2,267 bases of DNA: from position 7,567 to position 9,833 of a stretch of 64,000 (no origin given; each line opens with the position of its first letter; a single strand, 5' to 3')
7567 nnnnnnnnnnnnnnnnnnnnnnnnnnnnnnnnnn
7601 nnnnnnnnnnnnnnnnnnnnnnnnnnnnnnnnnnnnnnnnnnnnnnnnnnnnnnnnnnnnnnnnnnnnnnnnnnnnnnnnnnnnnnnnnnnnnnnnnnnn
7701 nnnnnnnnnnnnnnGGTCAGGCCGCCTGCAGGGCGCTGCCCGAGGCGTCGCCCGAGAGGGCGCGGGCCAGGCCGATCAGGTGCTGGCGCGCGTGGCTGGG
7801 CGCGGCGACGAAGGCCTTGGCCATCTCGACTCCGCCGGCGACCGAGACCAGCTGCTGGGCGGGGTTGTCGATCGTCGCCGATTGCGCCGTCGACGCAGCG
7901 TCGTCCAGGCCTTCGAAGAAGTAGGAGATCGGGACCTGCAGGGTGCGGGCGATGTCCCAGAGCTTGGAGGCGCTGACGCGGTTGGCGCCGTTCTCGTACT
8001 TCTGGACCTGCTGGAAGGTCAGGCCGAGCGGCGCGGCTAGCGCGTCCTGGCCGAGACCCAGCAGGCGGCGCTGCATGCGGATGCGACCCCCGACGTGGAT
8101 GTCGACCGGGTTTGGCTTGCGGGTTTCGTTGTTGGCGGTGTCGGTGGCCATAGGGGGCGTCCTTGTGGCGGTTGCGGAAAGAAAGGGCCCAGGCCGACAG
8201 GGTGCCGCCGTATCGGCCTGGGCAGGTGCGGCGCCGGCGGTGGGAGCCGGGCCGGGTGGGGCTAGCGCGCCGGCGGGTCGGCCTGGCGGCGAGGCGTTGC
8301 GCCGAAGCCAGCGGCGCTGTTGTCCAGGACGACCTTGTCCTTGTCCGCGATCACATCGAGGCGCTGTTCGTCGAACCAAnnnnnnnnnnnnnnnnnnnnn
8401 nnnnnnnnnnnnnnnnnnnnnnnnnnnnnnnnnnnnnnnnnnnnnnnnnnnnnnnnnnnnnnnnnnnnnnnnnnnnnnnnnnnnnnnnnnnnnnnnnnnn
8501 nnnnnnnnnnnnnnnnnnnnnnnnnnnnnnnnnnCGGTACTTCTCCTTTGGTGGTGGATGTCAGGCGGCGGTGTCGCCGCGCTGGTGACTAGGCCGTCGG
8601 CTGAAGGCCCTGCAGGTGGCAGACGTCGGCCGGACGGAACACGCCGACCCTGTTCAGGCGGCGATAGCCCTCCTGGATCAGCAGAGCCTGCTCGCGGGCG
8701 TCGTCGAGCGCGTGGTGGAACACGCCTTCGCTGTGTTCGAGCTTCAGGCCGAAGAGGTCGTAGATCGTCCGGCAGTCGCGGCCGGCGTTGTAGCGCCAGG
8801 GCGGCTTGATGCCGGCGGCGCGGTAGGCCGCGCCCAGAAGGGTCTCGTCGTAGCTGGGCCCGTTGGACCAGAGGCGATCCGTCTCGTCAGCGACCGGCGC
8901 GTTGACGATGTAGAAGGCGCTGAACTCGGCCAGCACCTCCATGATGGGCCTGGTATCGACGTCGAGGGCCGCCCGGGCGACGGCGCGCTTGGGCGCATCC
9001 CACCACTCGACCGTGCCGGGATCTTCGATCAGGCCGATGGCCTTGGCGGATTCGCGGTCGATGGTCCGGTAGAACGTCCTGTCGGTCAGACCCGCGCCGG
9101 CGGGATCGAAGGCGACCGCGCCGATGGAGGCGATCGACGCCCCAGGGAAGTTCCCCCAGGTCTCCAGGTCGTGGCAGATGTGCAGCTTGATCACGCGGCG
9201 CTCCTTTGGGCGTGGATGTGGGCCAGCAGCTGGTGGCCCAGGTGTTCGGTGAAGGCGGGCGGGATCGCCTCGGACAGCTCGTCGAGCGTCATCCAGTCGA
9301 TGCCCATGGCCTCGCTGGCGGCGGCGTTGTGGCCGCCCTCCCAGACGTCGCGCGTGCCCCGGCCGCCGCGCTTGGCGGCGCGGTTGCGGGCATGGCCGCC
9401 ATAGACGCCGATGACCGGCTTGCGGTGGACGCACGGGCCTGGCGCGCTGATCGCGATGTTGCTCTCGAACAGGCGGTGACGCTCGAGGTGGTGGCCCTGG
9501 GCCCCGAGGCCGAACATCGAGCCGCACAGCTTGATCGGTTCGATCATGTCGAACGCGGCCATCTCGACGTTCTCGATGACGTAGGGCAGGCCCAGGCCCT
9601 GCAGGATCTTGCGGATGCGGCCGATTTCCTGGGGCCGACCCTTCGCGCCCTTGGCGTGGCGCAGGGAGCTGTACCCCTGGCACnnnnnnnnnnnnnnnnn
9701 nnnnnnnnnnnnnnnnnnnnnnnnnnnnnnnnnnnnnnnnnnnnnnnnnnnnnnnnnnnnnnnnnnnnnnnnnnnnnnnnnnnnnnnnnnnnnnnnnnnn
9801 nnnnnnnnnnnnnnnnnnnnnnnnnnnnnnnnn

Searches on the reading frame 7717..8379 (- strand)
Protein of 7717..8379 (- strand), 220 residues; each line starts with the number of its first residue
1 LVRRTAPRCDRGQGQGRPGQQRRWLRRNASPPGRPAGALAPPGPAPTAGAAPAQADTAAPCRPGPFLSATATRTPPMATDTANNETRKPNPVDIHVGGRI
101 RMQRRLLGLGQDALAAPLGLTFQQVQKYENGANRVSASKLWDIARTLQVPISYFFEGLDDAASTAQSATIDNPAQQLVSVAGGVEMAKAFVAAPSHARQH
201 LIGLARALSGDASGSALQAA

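Call 66: search_protein_families(library=pfam, proteins=[window:7717-8379:-], max_evalue=0.001)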
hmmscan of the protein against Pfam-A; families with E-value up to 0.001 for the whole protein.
window:7717-8379:- (220 aa): 2 families
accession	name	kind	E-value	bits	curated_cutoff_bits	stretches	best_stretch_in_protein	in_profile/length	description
PF01381.28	HTH_3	-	3.9e-10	40.1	23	1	100-154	1-55/55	Helix-turn-helix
PF13560.12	HTH_31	-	2.9e-06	27.9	27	1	96-150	2-57/64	Helix-turn-helix domain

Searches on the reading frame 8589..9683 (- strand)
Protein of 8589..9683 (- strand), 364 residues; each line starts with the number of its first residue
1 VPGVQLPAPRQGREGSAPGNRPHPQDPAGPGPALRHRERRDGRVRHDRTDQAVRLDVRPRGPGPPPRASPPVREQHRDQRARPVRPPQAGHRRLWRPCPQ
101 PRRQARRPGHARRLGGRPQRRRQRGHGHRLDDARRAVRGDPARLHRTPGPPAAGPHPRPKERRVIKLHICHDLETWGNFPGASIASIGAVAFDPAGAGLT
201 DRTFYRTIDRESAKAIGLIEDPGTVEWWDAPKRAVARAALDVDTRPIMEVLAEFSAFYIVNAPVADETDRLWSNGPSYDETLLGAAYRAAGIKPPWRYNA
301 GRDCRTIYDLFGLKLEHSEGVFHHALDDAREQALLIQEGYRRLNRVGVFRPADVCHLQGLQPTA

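Call 66: search_protein_families(library=pfam, proteins=[window:8589-9683:-], max_evalue=0.001)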
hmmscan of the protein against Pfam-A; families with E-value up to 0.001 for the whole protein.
window:8589-9683:- (364 aa): 1 family
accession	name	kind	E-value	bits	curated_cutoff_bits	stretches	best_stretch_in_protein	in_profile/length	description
PF16473.11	Rv2179c-like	-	1.3e-35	123.1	27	1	168-337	2-174/177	3'-5' exoribonuclease Rv2179c-like domain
